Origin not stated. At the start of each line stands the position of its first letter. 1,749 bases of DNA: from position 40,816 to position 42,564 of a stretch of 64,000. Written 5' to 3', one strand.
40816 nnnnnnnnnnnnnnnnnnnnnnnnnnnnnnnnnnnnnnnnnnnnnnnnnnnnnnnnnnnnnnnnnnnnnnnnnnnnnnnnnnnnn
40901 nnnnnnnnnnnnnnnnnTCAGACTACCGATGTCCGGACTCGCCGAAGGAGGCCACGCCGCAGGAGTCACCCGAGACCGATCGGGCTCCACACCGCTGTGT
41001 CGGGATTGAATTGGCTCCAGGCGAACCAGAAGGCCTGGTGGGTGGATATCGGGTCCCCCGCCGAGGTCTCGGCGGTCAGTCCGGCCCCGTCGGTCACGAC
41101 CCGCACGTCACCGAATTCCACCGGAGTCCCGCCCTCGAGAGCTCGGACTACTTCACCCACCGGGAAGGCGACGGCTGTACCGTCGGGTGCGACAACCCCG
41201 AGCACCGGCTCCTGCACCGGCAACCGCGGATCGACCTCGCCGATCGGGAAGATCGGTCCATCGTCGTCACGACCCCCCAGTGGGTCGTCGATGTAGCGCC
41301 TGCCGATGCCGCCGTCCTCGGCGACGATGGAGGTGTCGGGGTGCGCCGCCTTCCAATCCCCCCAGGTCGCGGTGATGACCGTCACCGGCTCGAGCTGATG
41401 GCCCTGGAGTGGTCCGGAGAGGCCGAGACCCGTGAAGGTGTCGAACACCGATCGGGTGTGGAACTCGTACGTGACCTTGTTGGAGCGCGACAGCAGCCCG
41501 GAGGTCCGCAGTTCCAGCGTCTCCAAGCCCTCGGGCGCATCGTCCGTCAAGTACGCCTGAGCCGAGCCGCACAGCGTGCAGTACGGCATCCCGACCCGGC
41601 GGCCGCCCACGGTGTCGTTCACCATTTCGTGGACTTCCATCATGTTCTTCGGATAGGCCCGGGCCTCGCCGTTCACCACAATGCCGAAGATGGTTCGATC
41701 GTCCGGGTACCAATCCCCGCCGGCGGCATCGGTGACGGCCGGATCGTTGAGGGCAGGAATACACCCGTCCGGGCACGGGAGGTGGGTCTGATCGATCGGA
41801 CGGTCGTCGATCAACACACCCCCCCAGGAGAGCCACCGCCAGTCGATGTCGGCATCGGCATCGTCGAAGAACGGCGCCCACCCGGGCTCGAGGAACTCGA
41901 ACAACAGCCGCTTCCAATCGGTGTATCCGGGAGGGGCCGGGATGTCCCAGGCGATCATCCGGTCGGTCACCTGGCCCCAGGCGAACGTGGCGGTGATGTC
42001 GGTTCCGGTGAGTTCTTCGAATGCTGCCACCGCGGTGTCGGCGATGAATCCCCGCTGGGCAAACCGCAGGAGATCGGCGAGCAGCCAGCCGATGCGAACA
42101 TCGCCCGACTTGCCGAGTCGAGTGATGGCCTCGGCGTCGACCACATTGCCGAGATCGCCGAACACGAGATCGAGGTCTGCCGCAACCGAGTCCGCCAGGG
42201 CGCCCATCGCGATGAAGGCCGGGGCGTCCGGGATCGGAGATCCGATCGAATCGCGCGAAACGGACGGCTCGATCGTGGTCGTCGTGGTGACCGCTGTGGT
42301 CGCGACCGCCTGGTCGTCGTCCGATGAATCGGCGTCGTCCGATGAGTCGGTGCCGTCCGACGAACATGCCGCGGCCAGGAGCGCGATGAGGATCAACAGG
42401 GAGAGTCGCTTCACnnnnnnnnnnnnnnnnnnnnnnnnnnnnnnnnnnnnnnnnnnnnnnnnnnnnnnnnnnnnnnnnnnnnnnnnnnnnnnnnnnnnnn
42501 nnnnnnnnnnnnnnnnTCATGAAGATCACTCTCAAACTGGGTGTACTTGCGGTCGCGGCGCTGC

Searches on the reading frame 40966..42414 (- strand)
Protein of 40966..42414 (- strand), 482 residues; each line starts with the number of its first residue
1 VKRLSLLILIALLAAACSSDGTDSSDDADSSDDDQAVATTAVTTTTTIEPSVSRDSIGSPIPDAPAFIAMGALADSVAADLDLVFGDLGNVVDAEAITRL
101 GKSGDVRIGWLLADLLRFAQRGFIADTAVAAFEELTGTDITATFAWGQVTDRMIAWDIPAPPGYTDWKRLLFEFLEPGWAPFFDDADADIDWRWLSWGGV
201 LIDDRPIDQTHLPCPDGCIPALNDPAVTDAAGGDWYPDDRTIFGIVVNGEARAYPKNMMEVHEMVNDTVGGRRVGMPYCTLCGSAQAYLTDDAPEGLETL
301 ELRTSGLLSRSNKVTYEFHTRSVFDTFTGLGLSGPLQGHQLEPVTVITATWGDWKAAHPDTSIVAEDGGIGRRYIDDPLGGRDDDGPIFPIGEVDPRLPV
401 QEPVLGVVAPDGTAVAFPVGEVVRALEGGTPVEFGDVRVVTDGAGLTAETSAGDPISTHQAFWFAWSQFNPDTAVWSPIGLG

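Call 53: search_protein_families(library=pfam, proteins=[window:40966-42414:-], max_evalue=0.001)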
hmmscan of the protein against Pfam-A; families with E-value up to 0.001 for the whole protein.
window:40966-42414:- (482 aa): 1 family
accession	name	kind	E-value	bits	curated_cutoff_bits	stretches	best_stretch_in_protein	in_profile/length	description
PF11376.13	DUF3179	-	4.1e-59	200.8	27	1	218-439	3-220/292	Protein of unknown function (DUF3179)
